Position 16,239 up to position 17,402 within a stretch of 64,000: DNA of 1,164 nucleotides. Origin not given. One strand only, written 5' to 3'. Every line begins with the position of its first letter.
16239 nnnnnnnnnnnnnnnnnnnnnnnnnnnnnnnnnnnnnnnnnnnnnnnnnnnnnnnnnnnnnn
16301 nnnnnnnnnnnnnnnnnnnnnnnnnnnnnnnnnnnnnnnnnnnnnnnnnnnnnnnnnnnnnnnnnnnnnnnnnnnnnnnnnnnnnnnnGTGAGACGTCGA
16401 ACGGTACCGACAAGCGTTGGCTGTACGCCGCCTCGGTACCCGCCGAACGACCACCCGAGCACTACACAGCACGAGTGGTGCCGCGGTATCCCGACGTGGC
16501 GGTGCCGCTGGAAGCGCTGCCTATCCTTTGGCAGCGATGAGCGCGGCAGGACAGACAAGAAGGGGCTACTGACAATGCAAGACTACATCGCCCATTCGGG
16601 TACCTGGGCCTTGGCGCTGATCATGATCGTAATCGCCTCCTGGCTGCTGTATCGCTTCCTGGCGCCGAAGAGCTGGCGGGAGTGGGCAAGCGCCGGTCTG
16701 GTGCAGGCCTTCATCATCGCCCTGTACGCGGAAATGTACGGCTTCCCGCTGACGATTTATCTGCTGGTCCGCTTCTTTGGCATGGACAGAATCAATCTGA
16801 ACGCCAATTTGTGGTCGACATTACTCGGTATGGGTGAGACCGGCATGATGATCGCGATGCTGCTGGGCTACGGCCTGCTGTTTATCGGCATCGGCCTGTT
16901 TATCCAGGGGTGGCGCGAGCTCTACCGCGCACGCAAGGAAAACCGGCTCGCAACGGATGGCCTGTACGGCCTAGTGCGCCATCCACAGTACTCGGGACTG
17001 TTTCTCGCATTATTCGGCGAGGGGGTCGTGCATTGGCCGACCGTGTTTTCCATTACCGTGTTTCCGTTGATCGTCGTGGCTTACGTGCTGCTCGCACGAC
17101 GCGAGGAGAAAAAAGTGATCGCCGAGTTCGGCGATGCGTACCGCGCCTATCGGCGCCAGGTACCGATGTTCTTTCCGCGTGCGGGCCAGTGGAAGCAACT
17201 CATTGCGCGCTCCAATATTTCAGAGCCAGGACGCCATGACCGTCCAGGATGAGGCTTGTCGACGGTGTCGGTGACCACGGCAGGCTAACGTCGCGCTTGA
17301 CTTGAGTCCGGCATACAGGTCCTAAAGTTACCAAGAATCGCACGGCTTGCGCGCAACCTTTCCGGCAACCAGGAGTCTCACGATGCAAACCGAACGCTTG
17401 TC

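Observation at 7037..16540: A glycogen-to-NADPH route (glgP, pgm, zwf, gnd) is embedded in metal-efflux operons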

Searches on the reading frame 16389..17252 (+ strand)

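Call 3: search_protein_families(library=pfam, proteins=[window:16389-17252:+])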
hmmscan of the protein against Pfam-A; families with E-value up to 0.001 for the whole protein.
window:16389-17252:+ (287 aa): 3 families
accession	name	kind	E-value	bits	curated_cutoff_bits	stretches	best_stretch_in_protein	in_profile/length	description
PF04140.19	ICMT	-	1.3e-05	25.9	24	1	156-242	4-92/95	Isoprenylcysteine carboxyl methyltransferase (ICMT) family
PF04191.18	PEMT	-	3.1e-05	24.8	25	1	182-248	37-103/105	Phospholipid methyltransferase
PF01222.22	ERG4_ERG24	-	0.00051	19.4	27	0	182-260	346-425/432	Ergosterol biosynthesis ERG4/ERG24 family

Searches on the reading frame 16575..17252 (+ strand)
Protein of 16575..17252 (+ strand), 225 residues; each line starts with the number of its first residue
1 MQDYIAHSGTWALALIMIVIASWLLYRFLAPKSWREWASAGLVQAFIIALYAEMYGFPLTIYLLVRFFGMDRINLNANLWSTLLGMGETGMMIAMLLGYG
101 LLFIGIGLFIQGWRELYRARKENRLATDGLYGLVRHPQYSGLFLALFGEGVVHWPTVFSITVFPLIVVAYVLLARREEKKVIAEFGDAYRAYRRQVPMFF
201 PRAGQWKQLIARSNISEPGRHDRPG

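Call 30: search_protein_families(library=pfam, proteins=[window:16575-17252:+], max_evalue=0.01)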
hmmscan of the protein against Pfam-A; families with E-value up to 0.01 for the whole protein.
window:16575-17252:+ (225 aa): 3 families
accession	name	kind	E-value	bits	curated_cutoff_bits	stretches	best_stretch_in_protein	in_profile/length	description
PF04140.19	ICMT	-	1.3e-05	26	24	1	94-180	4-92/95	Isoprenylcysteine carboxyl methyltransferase (ICMT) family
PF04191.18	PEMT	-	2.1e-05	25.3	25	1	120-186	37-103/105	Phospholipid methyltransferase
PF01222.22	ERG4_ERG24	-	0.00027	20.3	27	1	119-198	345-425/432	Ergosterol biosynthesis ERG4/ERG24 family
